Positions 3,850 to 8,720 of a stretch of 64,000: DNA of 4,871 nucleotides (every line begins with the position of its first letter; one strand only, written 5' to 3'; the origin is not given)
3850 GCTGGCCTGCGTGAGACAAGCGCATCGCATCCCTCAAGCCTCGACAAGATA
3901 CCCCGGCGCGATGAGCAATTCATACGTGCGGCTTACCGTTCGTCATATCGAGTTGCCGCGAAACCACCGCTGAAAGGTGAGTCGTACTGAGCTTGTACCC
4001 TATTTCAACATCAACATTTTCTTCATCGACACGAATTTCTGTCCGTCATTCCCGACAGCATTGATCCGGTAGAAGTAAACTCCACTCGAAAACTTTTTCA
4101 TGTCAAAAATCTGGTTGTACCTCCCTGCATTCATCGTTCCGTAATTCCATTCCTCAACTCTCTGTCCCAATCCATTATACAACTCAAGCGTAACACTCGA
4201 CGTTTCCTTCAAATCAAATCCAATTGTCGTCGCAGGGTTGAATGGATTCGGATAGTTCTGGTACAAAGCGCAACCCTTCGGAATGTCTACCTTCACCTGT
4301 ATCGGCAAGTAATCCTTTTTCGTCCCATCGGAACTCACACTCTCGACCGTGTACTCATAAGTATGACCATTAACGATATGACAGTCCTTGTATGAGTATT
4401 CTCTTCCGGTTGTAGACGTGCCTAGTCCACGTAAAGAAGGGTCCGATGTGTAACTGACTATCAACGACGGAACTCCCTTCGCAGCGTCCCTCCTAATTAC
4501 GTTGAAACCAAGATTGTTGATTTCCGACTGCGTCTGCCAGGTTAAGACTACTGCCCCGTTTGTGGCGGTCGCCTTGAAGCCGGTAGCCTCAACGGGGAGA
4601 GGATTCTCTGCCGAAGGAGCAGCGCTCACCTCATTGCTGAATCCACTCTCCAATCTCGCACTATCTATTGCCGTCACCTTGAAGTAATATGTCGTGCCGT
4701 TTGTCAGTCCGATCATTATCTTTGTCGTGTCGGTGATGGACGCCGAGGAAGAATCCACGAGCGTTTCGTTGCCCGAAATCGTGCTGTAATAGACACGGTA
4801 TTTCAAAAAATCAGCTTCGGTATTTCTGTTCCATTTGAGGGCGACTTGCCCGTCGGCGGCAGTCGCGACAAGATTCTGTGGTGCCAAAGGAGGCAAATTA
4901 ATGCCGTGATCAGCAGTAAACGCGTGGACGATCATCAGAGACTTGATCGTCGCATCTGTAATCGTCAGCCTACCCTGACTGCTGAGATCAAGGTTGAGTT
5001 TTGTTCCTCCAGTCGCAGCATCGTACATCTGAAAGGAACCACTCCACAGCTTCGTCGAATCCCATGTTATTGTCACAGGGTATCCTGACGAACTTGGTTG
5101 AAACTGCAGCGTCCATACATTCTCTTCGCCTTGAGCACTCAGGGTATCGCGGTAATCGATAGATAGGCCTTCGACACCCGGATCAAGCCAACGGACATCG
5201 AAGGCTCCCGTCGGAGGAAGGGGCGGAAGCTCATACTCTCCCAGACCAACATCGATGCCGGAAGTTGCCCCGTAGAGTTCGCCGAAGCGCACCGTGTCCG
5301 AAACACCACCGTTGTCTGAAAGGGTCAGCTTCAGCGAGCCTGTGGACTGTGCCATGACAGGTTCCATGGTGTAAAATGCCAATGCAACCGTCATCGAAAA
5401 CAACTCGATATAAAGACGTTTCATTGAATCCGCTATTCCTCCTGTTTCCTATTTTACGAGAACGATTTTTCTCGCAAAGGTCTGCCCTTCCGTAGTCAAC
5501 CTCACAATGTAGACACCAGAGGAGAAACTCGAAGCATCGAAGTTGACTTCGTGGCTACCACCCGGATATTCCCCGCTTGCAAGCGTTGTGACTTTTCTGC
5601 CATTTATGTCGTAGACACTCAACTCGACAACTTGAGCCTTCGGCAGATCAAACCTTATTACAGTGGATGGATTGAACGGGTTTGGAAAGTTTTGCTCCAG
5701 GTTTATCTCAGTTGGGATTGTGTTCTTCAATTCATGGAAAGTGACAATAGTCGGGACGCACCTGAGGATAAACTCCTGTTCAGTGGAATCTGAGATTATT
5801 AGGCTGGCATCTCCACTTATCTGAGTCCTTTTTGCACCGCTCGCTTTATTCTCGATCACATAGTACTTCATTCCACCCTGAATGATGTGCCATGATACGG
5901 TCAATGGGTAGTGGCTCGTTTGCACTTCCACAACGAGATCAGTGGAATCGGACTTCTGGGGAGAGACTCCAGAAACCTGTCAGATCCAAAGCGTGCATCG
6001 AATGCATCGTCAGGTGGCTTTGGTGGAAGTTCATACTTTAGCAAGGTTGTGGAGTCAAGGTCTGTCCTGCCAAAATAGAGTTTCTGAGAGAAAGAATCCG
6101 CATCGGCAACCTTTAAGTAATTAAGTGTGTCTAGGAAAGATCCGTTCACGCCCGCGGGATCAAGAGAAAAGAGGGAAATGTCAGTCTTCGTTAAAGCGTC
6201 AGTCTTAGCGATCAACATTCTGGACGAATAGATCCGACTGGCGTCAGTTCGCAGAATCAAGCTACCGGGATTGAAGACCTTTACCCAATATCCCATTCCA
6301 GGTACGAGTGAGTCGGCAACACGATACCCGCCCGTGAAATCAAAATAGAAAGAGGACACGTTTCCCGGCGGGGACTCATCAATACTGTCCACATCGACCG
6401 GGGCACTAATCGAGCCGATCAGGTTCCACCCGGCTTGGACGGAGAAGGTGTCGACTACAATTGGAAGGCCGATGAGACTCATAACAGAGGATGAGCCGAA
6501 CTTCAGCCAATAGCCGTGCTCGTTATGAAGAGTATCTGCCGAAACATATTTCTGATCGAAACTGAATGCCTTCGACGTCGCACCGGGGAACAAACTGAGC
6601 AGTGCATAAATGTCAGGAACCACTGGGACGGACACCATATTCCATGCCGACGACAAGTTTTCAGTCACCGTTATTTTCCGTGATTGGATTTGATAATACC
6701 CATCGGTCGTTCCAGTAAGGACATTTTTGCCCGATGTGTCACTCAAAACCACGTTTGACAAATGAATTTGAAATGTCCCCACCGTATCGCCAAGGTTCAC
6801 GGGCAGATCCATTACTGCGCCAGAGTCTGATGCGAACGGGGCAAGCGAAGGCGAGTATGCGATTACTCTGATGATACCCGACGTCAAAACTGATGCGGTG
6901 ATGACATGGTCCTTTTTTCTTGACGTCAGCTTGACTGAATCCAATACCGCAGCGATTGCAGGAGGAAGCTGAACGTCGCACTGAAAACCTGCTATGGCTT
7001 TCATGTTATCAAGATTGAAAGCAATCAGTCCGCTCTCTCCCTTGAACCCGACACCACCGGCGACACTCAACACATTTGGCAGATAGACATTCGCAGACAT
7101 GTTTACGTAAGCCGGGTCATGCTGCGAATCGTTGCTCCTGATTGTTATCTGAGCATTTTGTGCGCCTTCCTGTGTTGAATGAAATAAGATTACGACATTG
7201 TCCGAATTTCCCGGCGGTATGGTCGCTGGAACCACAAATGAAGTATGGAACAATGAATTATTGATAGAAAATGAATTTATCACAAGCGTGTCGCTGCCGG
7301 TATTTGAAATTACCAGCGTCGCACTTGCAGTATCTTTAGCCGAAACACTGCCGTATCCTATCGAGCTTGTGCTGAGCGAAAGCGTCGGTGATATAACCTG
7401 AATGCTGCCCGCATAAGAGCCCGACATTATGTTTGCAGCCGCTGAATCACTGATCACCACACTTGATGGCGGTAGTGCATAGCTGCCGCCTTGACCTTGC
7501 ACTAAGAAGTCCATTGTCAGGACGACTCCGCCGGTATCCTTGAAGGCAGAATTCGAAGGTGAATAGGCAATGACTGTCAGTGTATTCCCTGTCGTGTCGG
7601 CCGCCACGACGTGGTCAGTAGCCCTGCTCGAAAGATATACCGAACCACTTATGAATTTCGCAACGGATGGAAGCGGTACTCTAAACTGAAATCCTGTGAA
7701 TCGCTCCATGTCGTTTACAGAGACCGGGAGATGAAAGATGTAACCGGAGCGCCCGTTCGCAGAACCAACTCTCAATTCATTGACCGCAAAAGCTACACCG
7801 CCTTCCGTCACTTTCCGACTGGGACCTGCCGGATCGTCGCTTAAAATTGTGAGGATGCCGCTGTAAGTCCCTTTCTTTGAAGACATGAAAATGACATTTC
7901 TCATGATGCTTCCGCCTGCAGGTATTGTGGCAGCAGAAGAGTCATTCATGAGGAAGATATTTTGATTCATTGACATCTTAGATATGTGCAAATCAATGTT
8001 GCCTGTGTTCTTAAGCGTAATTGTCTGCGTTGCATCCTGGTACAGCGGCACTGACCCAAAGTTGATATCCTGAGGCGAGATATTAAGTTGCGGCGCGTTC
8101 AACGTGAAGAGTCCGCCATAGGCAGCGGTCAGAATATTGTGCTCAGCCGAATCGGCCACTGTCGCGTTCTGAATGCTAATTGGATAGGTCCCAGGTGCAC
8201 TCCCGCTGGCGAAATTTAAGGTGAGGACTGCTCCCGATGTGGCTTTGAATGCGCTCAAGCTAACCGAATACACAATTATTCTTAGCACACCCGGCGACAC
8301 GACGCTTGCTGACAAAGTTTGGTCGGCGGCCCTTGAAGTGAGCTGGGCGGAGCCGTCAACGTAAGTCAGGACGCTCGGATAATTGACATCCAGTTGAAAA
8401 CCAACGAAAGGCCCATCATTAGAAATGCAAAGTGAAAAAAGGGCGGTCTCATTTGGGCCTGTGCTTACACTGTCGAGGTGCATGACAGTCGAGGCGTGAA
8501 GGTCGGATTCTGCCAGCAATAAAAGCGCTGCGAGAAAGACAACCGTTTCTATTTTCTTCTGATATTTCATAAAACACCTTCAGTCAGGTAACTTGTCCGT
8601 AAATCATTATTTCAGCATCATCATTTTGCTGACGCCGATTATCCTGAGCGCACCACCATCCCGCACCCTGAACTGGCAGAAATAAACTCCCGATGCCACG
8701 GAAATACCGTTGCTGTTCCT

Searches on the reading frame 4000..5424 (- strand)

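Call 96: search_protein_families(library=pfam, proteins=[window:4000-5424:-], max_evalue=0.00001)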
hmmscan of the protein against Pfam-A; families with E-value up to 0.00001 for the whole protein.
window:4000-5424:- (474 aa): 2 families
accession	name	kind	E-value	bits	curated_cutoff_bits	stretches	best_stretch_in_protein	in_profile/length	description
PF18962.6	Por_Secre_tail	-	1.2e-09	38.7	27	1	391-463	2-72/75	Secretion system C-terminal sorting domain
PF00041.27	fn3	-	2.7e-08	34.3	25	1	181-256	2-72/84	Fibronectin type III domain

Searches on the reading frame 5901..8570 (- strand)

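Call 96: search_protein_families(library=pfam, proteins=[window:5901-8570:-], max_evalue=0.00001)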
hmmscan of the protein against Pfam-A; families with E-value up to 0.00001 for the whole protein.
window:5901-8570:- (889 aa): 8 families
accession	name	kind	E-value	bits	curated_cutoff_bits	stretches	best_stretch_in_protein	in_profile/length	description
PF22544.2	HYDIN_VesB_CFA65-like_Ig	-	1.2e-23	83.7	25.5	2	160-255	1-96/100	HYDIN/CFA65/VesB-like, Ig-like domain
PF12371.14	TMEM131_like_N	-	2.5e-16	60.1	28.8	1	162-243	1-83/84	Transmembrane protein 131-like N-terminal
PF07610.17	DUF1573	-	1.7e-14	54.1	26.1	1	398-495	2-98/98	Protein of unknown function (DUF1573)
PF22073.2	Cep192_D4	-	6.3e-14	52.6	35.5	0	395-484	2-99/112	Cep192 domain 4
PF15780.11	ASH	-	1.5e-12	47.9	27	0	167-247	12-93/98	Abnormal spindle-like microcephaly-assoc'd, ASPM-SPD-2-Hydin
PF00963.24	Cohesin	-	1.1e-11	45.5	24.1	1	32-149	5-130/139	Cohesin domain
PF22067.2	Cep192_D3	-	1.1e-08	35.6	27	1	167-251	7-90/99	Cep192 domain 3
PF24798.1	Ig-CFAP74_4th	-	1.2e-06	29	28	0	164-242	1-79/95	CFAP74 forth Ig-like domain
